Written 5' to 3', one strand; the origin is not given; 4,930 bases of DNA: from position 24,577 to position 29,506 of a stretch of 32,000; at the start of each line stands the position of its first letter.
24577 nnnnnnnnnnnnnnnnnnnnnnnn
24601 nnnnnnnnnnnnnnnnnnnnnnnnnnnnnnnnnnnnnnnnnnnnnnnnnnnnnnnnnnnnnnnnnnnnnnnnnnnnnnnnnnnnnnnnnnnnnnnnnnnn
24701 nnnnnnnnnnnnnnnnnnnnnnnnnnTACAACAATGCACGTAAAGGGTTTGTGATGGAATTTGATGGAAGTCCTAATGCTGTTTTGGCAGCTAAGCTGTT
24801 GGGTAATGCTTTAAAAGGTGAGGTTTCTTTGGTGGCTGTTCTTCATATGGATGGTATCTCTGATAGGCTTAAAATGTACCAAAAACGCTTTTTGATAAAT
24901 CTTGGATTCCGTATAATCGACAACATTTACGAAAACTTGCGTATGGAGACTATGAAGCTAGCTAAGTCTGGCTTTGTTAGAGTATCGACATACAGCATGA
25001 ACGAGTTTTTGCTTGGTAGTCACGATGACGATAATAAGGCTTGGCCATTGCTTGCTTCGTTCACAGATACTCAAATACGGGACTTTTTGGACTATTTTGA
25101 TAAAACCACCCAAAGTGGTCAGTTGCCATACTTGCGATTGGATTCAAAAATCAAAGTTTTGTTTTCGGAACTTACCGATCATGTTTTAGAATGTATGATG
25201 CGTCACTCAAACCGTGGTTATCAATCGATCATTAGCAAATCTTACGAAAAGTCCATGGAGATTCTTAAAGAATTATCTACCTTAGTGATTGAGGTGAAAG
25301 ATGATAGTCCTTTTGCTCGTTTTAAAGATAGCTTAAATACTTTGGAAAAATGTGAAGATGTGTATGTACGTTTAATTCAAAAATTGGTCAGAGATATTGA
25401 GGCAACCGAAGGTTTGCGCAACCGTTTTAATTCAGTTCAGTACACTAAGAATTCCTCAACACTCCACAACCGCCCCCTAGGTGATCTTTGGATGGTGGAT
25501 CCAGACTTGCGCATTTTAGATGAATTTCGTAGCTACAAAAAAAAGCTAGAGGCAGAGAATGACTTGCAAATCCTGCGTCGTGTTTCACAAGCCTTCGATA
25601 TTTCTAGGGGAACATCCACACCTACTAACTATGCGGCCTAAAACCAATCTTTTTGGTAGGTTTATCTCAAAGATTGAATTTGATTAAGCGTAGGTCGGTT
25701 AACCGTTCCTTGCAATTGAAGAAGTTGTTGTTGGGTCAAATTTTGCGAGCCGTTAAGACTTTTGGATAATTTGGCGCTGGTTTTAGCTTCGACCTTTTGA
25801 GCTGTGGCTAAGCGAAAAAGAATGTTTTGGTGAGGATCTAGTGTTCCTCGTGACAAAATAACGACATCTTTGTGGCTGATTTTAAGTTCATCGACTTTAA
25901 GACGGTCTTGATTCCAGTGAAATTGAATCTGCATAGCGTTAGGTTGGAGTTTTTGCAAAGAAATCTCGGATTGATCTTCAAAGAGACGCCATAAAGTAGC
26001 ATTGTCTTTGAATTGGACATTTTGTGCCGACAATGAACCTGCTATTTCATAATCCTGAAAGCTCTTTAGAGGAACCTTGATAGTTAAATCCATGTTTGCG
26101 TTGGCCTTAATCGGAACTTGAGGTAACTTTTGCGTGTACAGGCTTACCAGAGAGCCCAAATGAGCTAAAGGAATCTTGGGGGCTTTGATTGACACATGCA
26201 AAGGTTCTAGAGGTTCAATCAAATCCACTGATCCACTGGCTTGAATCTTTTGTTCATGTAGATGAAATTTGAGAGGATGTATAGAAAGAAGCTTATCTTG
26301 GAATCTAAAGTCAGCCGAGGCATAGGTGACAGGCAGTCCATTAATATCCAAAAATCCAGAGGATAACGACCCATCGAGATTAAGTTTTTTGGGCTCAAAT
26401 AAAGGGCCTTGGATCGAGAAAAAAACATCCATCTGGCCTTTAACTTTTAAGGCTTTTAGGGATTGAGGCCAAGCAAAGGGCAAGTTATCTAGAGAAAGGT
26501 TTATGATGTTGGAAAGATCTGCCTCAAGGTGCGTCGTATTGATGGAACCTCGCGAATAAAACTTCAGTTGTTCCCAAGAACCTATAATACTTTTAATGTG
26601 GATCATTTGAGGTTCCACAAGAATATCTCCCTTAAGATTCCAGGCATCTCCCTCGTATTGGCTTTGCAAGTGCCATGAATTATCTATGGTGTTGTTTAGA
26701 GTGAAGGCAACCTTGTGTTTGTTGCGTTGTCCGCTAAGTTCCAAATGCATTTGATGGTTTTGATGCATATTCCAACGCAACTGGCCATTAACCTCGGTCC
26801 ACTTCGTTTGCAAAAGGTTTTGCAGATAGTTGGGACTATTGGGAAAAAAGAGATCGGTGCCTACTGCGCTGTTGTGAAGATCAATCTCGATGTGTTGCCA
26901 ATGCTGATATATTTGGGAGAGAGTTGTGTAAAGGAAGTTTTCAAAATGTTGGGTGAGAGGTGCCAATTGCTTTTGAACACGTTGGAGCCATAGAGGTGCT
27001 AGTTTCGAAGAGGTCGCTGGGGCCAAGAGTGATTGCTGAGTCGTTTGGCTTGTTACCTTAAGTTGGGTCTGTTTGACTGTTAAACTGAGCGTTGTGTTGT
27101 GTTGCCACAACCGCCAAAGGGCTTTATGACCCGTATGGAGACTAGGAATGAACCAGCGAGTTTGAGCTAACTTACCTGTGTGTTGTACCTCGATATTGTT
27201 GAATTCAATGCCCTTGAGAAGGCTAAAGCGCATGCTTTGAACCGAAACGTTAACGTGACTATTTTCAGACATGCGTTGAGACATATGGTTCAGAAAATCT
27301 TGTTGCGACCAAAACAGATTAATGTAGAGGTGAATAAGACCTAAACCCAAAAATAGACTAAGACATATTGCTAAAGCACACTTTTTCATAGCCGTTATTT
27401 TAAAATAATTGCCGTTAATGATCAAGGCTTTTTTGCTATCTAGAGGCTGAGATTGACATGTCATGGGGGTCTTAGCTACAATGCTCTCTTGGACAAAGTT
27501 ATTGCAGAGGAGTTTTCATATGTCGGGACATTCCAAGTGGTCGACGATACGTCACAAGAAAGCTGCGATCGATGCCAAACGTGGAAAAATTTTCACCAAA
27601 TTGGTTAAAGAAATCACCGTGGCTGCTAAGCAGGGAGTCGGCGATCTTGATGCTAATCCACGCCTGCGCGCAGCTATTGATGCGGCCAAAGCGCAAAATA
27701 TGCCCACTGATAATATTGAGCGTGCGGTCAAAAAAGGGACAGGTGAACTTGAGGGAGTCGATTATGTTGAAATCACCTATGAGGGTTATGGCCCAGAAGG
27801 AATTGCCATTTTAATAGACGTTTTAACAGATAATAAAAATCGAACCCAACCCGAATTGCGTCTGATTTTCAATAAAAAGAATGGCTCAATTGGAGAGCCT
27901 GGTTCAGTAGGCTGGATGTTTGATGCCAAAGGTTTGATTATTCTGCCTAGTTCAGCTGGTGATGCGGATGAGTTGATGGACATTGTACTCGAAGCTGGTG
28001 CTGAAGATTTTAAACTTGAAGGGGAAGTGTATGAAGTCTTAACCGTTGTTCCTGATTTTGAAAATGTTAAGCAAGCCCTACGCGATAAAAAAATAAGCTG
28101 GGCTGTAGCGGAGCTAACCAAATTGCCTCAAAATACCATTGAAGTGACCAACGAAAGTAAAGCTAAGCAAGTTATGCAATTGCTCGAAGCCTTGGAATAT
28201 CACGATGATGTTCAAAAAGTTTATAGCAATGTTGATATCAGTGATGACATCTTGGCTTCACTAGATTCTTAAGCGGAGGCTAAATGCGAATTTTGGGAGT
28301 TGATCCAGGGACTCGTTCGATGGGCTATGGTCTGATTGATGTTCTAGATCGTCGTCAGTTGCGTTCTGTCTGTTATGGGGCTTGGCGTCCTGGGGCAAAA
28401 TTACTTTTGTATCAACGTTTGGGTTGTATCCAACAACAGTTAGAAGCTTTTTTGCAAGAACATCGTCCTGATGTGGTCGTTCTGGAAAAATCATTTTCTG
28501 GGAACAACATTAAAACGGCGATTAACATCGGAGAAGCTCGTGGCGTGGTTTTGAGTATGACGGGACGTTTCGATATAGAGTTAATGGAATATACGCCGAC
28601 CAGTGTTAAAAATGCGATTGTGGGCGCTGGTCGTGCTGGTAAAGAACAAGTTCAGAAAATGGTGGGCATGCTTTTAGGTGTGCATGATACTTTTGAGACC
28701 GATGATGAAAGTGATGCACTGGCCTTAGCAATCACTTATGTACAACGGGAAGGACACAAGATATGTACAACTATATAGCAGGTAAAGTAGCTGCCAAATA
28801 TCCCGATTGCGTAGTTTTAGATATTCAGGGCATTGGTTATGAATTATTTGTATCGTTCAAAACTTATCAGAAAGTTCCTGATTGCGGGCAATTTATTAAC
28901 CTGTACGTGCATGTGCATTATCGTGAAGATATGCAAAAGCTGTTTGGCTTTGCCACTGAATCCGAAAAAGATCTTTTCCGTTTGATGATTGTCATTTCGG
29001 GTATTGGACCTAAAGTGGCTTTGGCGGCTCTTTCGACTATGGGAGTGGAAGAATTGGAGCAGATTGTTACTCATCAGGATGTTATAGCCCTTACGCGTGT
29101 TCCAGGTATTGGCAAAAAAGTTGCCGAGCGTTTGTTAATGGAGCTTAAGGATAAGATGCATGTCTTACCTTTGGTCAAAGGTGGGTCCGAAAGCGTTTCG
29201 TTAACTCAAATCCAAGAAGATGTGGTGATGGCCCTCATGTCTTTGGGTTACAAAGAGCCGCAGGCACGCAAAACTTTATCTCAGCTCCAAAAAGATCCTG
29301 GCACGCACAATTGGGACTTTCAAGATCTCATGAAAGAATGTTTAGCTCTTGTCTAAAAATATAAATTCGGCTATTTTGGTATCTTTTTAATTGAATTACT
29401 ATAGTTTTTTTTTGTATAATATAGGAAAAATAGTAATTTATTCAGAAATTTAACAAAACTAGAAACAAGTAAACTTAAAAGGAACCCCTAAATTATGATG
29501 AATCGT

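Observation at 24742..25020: The synthetase half looks catalytically dead while the glutaminase triad is intact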

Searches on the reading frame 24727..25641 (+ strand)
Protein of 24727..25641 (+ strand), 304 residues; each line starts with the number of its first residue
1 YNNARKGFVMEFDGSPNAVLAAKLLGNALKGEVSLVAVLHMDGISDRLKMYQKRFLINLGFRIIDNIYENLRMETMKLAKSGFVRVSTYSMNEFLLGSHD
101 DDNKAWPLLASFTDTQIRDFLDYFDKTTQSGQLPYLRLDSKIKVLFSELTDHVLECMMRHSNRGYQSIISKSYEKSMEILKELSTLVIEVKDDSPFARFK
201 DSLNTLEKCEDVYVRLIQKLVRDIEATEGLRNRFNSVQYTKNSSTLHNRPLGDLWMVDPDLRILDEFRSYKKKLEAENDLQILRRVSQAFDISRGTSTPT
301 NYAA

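Call 72: predict_structure(alignment_id=A4)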
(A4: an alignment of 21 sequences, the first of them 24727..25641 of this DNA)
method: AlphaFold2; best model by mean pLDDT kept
length: 304 residues; sequences in the alignment: 21
mean_pLDDT: 77.8   pTM: 0.76
mean pLDDT of the five models: 77.8, 77.6, 74.0, 69.8, 69.6
residues with pLDDT >= 90: 62; 70-90: 162; 50-70: 59; < 50: 21
segments of 3 or more residues with pLDDT < 50: 235-238, 240-245, 302-304
pLDDT, mean of each block of 10 residues (from residue 1): 79 89 90 86 82 91 70 69 85 78 69 90 77 56 88 87 81 94 84 78 87 91 77 52 49 66 89 87 75 53 45
secondary structure, 60 per line:
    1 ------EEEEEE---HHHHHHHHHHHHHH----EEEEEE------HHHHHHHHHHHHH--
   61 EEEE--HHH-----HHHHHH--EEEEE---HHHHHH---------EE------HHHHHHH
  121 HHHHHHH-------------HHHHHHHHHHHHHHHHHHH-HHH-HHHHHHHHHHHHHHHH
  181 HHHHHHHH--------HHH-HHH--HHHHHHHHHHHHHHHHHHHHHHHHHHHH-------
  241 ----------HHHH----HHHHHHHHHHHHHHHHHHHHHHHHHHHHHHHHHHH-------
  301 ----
elements in order: E7-12 H16-29 E34-39 H46-58 E61-64 H75-80 E83-87 H91-96 H114-127 H141-159 H165-188 H206-233 H251-254 H259-293

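Call 74: fold_search(model_id=the predicted structure, library=pdb)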
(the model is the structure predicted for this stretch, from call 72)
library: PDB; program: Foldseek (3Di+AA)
matches with E <= 10: 937; with E <= 0.001: 0
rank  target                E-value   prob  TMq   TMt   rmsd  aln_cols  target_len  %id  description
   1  3n05_B                2.8e-03  1.00  0.41  0.23   9.3       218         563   17  CRYSTAL STRUCTURE OF NH3-DEPENDENT NAD+ SYNTHETASE FROM STREPTOMYCES AVERMITILIS (released 2010-07-07)
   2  3n05_A                4.6e-03  1.00  0.41  0.24  12.0       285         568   14  CRYSTAL STRUCTURE OF NH3-DEPENDENT NAD+ SYNTHETASE FROM STREPTOMYCES AVERMITILIS (released 2010-07-07)
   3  3sez_A                8.8e-03  1.00  0.37  0.19  12.3       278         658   13  Crystal structure of C176A mutant of glutamine-dependent NAD+ synthetase from M. tuberculosis in complex with ATP and  (released 2012-04-11)
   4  3p52_A                1.2e-02  1.00  0.33  0.43  10.8       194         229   18  NH3-dependent NAD synthetase from Campylobacter jejuni subsp. jejuni NCTC 11168 in complex with the nitrate ion (released 2010-10-27)
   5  3sez_B                1.3e-02  1.00  0.39  0.20  12.1       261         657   13  Crystal structure of C176A mutant of glutamine-dependent NAD+ synthetase from M. tuberculosis in complex with ATP and  (released 2012-04-11)
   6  3dla_A                1.7e-02  1.00  0.45  0.23   7.3       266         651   12  X-ray crystal structure of glutamine-dependent NAD+ synthetase from Mycobacterium tuberculosis bound to NaAD+ and DON (released 2009-03-10)
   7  1xnh                  1.8e-02  1.00  0.40  0.48  10.2       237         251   12  Crystal Structure of NH3-dependent NAD+ synthetase from Helicobacter pylori (released 2005-04-05)
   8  6kv3_D                1.8e-02  1.00  0.29  0.35   9.2       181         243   17  Crystal Structure of NAD+ Synthetase from Staphylococcus aureus (released 2020-09-09)
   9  3p52_B                1.9e-02  0.99  0.33  0.41   9.2       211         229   18  NH3-dependent NAD synthetase from Campylobacter jejuni subsp. jejuni NCTC 11168 in complex with the nitrate ion (released 2010-10-27)
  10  5kha_A                2.1e-02  1.00  0.36  0.22  17.0       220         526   15  Structure of glutamine-dependent NAD+ synthetase from Acinetobacter baumannii in complex with adenosine diphosphate (A (released 2016-07-27)
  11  4f4h_B                2.1e-02  1.00  0.33  0.20  17.0       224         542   15  Crystal structure of a Glutamine dependent NAD+ synthetase from Burkholderia thailandensis (released 2012-08-08)
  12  5huh_B                2.5e-02  0.99  0.31  0.36  11.2       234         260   13  Crystal Structure of NadE from Streptococcus pyogenes (released 2017-01-25)
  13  6scy_B                2.5e-02  0.89  0.25  0.25  17.9       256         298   10  U34-tRNA thiolase NcsA from Methanococcus maripaludis with its [4Fe-4S] cluster (released 2020-08-26)
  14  6scy_A                2.8e-02  0.77  0.27  0.28  18.6       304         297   10  U34-tRNA thiolase NcsA from Methanococcus maripaludis with its [4Fe-4S] cluster (released 2020-08-26)
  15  5kha_B                2.9e-02  1.00  0.35  0.21  17.0       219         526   15  Structure of glutamine-dependent NAD+ synthetase from Acinetobacter baumannii in complex with adenosine diphosphate (A (released 2016-07-27)
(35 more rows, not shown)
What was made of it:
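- On PP-loop ATP pyrophosphatases (adenine nucleotide alpha-hydrolase fold): Scores are weak (E 3e-3 to 0.25, TMq <=0.45), and the model was built with a NadE alignment (calls 72, 74).
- The AANH-like fold is retained in the models (calls 72, 74).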

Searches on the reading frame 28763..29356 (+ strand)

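Call 10: search_protein_families(library=pfam, proteins=[window:28763-29356:+], max_evalue=0.01)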
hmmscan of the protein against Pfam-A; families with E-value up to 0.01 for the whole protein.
window:28763-29356:+ (197 aa): 9 families
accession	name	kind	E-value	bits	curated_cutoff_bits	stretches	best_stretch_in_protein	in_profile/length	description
PF01330.27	RuvA_N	-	1.2e-19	70.5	23.6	1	1-62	1-61/61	RuvA N terminal domain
PF14520.12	HHH_5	-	1.9e-16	60.7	27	1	72-130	1-57/57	Helix-hairpin-helix domain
PF07499.19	RuvA_C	-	1.1e-09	39.1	24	1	151-195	3-44/47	RuvA, C-terminal domain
PF00633.29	HHH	-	0.00037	20.6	24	0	109-125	12-28/30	Helix-hairpin-helix motif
PF11731.14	Cdd1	-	0.00079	20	25.5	0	105-125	3-23/86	Pathogenicity locus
PF21176.3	RecR_HhH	-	0.0019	18.4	27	0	109-127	7-25/45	RecR, helix-hairpin-helix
PF01367.25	5_3_exonuc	-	0.0029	18.5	40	0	112-138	22-48/97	5'-3' exonuclease, C-terminal SAM fold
PF11798.14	IMS_HHH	-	0.0029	18.2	24.4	0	109-124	12-27/32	IMS family HHH motif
PF02371.22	Transposase_20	-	0.0051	17.6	21.3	0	110-130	4-24/87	Transposase IS116/IS110/IS902 family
